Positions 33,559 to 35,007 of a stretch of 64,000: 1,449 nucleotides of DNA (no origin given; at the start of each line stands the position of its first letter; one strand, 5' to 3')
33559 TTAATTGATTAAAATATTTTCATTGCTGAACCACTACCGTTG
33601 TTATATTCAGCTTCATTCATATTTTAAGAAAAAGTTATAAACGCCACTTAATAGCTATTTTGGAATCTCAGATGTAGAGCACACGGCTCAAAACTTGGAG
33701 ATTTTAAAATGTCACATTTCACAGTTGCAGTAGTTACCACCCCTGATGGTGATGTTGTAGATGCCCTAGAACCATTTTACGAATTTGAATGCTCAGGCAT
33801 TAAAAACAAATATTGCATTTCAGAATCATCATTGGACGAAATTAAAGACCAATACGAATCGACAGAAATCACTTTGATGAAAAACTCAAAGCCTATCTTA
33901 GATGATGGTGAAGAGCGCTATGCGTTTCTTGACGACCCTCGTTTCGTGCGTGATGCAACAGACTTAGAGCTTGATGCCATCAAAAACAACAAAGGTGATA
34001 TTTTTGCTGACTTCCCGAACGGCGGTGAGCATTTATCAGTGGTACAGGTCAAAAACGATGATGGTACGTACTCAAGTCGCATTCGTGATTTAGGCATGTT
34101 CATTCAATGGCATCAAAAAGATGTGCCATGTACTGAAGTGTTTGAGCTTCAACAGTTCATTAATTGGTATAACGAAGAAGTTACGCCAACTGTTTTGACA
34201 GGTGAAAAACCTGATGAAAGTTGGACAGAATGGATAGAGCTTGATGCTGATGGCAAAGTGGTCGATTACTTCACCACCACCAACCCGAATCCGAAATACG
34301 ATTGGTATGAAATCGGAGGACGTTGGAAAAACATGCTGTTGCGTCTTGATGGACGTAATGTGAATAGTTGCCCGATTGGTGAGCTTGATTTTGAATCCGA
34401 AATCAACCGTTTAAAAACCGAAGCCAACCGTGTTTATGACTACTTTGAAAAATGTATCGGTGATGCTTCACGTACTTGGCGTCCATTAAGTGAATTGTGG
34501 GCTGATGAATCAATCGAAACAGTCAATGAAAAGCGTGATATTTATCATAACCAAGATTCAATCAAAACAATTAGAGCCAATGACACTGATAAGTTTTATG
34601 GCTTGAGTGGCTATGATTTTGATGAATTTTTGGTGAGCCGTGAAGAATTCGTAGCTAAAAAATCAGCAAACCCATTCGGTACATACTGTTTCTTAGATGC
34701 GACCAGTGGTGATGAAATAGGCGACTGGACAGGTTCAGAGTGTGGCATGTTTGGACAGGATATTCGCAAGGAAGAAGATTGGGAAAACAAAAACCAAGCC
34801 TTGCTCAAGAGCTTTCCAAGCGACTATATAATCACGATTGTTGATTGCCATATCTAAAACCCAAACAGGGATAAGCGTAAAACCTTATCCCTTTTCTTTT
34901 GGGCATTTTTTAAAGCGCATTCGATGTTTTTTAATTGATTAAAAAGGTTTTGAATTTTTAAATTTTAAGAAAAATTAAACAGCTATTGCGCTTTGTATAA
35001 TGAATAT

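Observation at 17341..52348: Regulon of at least 14 identical promoter modules driving an array of about 45 small ORFs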

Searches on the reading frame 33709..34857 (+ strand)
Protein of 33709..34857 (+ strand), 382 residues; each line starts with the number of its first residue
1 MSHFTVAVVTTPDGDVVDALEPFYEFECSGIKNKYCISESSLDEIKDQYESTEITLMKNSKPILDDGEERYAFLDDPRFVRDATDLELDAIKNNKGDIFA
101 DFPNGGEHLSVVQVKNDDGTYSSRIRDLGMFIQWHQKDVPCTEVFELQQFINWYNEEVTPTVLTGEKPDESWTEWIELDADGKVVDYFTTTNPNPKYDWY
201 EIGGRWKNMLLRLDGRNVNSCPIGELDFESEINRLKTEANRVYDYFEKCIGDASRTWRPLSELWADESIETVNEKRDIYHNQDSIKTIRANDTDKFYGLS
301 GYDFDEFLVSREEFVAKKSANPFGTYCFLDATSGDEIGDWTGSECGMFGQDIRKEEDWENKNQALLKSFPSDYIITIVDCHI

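Call 31: search_protein_families(library=pfam, max_evalue=0.01, proteins=[window:33709-34857:+])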
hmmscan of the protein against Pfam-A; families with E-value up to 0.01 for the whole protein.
window:33709-34857:+ (382 aa): 0 families

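Call 44: search_dna_similar(query=window:33709-34857:+, collection=plasmids, mode=protein, max_rows=30, rows=spread)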
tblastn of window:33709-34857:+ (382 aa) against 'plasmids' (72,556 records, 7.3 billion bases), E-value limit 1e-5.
Records with a match: 65; places in all: 65; records where one place covers at least 80% of the query: 61.
Best place of each record, by identity: >=99% 2; 95-99% 1; 90-95% 46; 80-90% 13; <60% 3.
By first word of the organism name: Acinetobacter 62; Bacillus 1; Clostridium 1; Salmonella 1.
By predicted mobility (MOB-suite, as given by PLSDB): mobilizable 52; non-mobilizable 13.
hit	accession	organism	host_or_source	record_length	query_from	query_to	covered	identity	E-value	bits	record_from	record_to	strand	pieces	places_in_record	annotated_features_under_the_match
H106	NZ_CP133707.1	Acinetobacter baumannii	-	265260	1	382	100%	100.0%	0e+0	789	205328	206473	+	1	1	hypothetical protein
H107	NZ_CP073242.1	Acinetobacter soli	Psittacus erithacus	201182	1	382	100%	92.7%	0e+0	739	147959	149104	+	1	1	hypothetical protein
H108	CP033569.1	Acinetobacter pittii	Homo sapiens,Bacterial culture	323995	1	382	100%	92.1%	0e+0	737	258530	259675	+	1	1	hypothetical protein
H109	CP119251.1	Acinetobacter soli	Homo sapiens,blood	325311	1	382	100%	92.1%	0e+0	737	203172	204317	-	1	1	hypothetical protein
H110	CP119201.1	Acinetobacter johnsonii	Homo sapiens,blood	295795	1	382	100%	92.1%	0e+0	737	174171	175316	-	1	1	hypothetical protein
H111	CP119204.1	Acinetobacter soli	Homo sapiens,blood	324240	1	382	100%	92.1%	0e+0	737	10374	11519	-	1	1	hypothetical protein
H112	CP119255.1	Acinetobacter johnsonii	Homo sapiens,blood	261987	1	382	100%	92.1%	0e+0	737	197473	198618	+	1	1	hypothetical protein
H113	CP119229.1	Acinetobacter soli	Homo sapiens,blood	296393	1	382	100%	92.1%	0e+0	737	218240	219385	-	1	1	hypothetical protein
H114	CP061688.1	Acinetobacter seifertii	Homo sapiens,blood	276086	1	382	100%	92.1%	0e+0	737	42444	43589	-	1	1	hypothetical protein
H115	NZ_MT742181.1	Acinetobacter johnsonii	-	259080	1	382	100%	92.1%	0e+0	737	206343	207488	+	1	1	hypothetical protein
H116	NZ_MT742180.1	Acinetobacter lwoffii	-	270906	1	382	100%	92.1%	0e+0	737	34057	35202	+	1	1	hypothetical protein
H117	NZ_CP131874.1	Acinetobacter pittii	-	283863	1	382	100%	92.1%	0e+0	737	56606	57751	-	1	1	hypothetical protein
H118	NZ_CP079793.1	Acinetobacter johnsonii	whole organism,washroom sink in ...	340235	1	382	100%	91.9%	0e+0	744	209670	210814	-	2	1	hypothetical protein (x2)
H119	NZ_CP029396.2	Acinetobacter defluvii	pure culture,sewage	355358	1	382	100%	91.6%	0e+0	734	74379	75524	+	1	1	hypothetical protein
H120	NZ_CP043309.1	Acinetobacter johnsonii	sewage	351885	1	382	100%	91.6%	0e+0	734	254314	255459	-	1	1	hypothetical protein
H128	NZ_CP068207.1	Acinetobacter johnsonii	-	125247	1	382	100%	89.8%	0e+0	723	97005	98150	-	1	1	hypothetical protein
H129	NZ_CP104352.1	Acinetobacter baumannii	Homo sapiens,Wound/Abscess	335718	1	382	100%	89.5%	0e+0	722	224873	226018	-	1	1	hypothetical protein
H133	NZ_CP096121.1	Acinetobacter portensis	milking environment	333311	1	382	100%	89.3%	0e+0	721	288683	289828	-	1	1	hypothetical protein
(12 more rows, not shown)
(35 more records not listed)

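Call 45: get_annotated_region(hit=H133, flank=20000)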
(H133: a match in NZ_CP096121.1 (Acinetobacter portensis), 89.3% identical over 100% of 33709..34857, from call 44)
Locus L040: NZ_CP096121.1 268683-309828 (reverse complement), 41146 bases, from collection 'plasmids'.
description: Acinetobacter portensis strain JNE5 plasmid pJNE5-X3_NDM-1, complete sequence
organism: Acinetobacter portensis (NCBI taxid 1839785)
taxonomy: Bacteria; Pseudomonadota; Gammaproteobacteria; Moraxellales; Moraxellaceae; Acinetobacter; Acinetobacter portensis
host: -; source: milking environment; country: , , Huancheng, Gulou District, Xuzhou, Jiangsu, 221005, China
typing (MOB-suite, as given by PLSDB): mobilizable; replicon rep_cluster_1481; relaxase MOBP
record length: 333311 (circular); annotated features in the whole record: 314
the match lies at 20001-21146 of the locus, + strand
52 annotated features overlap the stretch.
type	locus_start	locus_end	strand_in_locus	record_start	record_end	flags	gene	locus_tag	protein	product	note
CDS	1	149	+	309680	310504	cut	-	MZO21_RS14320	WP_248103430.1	hypothetical protein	-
CDS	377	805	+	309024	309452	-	-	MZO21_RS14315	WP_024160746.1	hypothetical protein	-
CDS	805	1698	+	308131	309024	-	-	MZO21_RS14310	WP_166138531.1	hypothetical protein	-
CDS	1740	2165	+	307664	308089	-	-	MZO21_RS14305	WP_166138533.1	hypothetical protein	-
CDS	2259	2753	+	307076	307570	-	-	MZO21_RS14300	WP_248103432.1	hypothetical protein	-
CDS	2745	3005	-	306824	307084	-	-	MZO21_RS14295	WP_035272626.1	hypothetical protein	-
CDS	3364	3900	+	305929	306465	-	-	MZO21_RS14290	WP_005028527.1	hypothetical protein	-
CDS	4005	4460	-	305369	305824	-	-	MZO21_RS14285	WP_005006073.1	hypothetical protein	-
CDS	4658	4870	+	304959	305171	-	-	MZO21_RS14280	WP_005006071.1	hypothetical protein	-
CDS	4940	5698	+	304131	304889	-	-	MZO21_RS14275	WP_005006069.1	Fic family protein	-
CDS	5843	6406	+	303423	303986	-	-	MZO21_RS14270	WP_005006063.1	hypothetical protein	-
CDS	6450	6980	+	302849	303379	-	-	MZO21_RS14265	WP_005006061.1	hypothetical protein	-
CDS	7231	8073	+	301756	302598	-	-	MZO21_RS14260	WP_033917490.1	hypothetical protein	-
CDS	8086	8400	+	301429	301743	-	-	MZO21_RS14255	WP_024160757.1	hypothetical protein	-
CDS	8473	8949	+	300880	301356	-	-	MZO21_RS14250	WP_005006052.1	hypothetical protein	-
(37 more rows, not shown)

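Call 46: get_annotated_region(hit=H129, flank=20000)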
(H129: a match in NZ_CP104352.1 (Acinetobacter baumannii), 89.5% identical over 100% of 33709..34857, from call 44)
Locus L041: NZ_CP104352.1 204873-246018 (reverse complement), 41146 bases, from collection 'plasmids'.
description: Acinetobacter baumannii strain 2021CK-01335 plasmid unnamed1, complete sequence
organism: Acinetobacter baumannii (NCBI taxid 470)
taxonomy: Bacteria; Pseudomonadota; Gammaproteobacteria; Moraxellales; Moraxellaceae; Acinetobacter; Acinetobacter baumannii
host: -; source: Homo sapiens,Wound/Abscess; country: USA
typing (MOB-suite, as given by PLSDB): mobilizable; relaxase MOBP,MOBP
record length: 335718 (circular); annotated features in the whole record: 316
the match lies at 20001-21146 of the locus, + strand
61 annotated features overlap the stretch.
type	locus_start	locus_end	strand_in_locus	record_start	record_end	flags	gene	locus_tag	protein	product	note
CDS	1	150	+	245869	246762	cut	-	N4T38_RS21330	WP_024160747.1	hypothetical protein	-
CDS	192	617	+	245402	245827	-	-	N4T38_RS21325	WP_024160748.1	hypothetical protein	-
CDS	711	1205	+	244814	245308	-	-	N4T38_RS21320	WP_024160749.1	hypothetical protein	-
CDS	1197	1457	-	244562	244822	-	-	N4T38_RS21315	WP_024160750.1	hypothetical protein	-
CDS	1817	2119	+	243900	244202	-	-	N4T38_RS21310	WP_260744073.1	hypothetical protein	-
CDS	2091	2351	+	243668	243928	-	-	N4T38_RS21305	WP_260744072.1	hypothetical protein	-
CDS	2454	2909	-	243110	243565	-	-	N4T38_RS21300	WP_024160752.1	hypothetical protein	-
CDS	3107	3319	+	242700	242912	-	-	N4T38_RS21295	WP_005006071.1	hypothetical protein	-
CDS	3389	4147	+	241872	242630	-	-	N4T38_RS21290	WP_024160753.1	Fic family protein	-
CDS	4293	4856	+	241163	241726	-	-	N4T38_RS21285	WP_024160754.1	hypothetical protein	-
CDS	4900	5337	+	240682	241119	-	-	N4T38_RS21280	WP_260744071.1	hypothetical protein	-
CDS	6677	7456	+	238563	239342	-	-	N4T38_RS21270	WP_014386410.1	APH(3')-VI family aminoglycoside O-phosphotransferase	-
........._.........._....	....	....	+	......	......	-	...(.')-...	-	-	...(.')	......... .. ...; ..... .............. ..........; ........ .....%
predicted_resistance_gene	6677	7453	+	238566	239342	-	aph(3')-VI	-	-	APH(3')-VI family aminoglycoside O-phosphotransferase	predicted by amrfinderplus; class AMINOGLYCOSIDE; identity 100.0%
CDS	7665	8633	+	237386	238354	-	-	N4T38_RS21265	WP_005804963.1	IS30 family transposase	-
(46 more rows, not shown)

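Call 47: get_annotated_region(hit=H128, flank=20000)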
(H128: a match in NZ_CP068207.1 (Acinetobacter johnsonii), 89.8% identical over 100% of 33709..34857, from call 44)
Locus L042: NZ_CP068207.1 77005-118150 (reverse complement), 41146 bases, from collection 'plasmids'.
description: Acinetobacter johnsonii strain FDAARGOS_1092 plasmid unnamed5
organism: Acinetobacter johnsonii (NCBI taxid 40214)
taxonomy: Bacteria; Pseudomonadota; Gammaproteobacteria; Moraxellales; Moraxellaceae; Acinetobacter; Acinetobacter johnsonii
host: -; source: -; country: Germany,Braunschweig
typing (MOB-suite, as given by PLSDB): non-mobilizable
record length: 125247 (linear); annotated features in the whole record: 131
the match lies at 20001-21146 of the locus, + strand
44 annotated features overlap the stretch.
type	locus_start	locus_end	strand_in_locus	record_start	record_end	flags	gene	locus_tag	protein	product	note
CDS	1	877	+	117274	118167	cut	-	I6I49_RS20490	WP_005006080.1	hypothetical protein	-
CDS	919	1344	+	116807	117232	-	-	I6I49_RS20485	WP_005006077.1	hypothetical protein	-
CDS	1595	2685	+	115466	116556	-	-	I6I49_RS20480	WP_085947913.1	IS4-like element ISAba1 family transposase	GO:0006313 - DNA transposition [Evidence IEA]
CDS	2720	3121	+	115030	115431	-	-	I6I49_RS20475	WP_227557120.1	hypothetical protein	-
CDS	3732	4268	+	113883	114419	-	-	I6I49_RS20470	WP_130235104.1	hypothetical protein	-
CDS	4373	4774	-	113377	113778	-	-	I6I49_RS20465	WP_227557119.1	hypothetical protein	-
CDS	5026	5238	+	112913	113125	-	-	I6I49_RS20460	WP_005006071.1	hypothetical protein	-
CDS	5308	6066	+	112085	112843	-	-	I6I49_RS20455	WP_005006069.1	Fic family protein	-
CDS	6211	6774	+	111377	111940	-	-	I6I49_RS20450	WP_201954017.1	hypothetical protein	-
CDS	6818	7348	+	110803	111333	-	-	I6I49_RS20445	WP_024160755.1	hypothetical protein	-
CDS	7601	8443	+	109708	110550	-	-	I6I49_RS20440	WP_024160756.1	hypothetical protein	-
CDS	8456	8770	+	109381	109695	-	-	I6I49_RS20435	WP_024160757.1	hypothetical protein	-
CDS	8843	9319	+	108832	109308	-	-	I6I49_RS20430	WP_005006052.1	hypothetical protein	-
CDS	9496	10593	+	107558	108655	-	-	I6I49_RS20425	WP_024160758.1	hypothetical protein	-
CDS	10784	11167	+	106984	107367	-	-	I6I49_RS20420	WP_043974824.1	transposase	GO:0006313 - DNA transposition [Evidence IEA]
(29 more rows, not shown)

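Call 61: search_protein_families(library=phrogs, max_evalue=0.001, proteins=[window:33709-34857:+])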
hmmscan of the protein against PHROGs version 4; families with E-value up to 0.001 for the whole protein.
window:33709-34857:+ (382 aa): 1 family
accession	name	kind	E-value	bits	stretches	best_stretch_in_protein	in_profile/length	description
phrog_10079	-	unknown function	8.4e-54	184.2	1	1-382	1-344/344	-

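Call 98: find_homologous_proteins(query=window:33709-34857:+, max_evalue=0.00001)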
Query window:33709-34857:+ (382 aa): 70 proteins with E <= 0.00001 among 3546 candidates.
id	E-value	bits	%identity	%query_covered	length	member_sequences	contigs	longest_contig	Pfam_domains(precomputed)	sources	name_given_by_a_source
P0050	3.4e-244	828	92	100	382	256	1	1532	-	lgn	-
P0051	5.4e-226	768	85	100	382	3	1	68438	-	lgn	-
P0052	3.1e-211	720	79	100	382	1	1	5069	-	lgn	-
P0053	5.1e-207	706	77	100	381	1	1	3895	-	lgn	-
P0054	6.5e-163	560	86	70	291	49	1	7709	-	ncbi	ncbi:hypothetical protein, partial [Acinetobacter baumannii]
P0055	3.3e-133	463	53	100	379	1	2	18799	-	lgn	-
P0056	5.8e-132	459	52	100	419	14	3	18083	-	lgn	-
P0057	2.5e-125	437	50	100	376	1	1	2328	-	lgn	-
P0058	2.1e-110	388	48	100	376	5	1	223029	-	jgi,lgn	-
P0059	1.4e-21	95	25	100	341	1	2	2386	-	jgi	jgi:hypothetical protein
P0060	1.7e-21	95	31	53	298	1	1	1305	-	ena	-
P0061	4.5e-20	90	26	100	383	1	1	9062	-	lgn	-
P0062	6.9e-19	86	29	100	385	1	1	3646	-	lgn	-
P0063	8.1e-18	83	26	100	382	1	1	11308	-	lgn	-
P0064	1.8e-17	82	30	53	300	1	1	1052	-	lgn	-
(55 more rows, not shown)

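Call 99: find_encoding_contigs(protein=P0058, flank=10000, max_places=2)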
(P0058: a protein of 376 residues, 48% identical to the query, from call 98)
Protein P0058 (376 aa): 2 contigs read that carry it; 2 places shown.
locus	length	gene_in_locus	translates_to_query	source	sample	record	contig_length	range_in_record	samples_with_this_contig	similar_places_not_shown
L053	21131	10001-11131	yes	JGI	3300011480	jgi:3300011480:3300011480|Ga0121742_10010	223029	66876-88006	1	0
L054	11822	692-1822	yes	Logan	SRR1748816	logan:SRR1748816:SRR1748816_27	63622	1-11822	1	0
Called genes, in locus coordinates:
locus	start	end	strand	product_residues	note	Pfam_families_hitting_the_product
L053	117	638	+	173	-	-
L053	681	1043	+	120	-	-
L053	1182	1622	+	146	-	PF15970:HicB-like_2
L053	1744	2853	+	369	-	-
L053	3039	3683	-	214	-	-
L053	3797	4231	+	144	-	PF20213:DUF6573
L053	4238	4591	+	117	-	-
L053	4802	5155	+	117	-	-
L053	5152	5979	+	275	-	-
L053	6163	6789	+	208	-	-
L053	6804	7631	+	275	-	-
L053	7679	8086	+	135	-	-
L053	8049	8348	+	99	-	PF01527:HTH_Tnp_1, PF13551:HTH_29 (faint), PF02954:HTH_8 (weak)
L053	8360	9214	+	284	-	PF13276:HTH_21, PF00665:rve, PF13683:rve_3, PF13333:rve_2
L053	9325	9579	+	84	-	-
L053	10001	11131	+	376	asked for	-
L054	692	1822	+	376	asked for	-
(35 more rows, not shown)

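Call 100: find_encoding_contigs(protein=P0056, flank=10000, max_places=1)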
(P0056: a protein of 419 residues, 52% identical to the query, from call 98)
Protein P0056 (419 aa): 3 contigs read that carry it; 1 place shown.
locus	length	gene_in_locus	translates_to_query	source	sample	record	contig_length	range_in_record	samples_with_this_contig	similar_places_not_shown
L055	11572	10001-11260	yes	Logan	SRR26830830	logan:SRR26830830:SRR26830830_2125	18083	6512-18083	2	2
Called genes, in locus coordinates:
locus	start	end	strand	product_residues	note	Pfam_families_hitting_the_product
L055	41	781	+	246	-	PF02661:Fic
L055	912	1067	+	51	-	-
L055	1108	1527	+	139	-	-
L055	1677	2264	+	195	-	-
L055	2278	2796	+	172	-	-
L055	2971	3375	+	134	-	-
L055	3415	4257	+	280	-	-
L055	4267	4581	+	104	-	-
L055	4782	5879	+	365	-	-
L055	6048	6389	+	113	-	-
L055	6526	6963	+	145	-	PF20213:DUF6573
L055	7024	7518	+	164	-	-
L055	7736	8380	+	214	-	-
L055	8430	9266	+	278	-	-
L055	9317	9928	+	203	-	-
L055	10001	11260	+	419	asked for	-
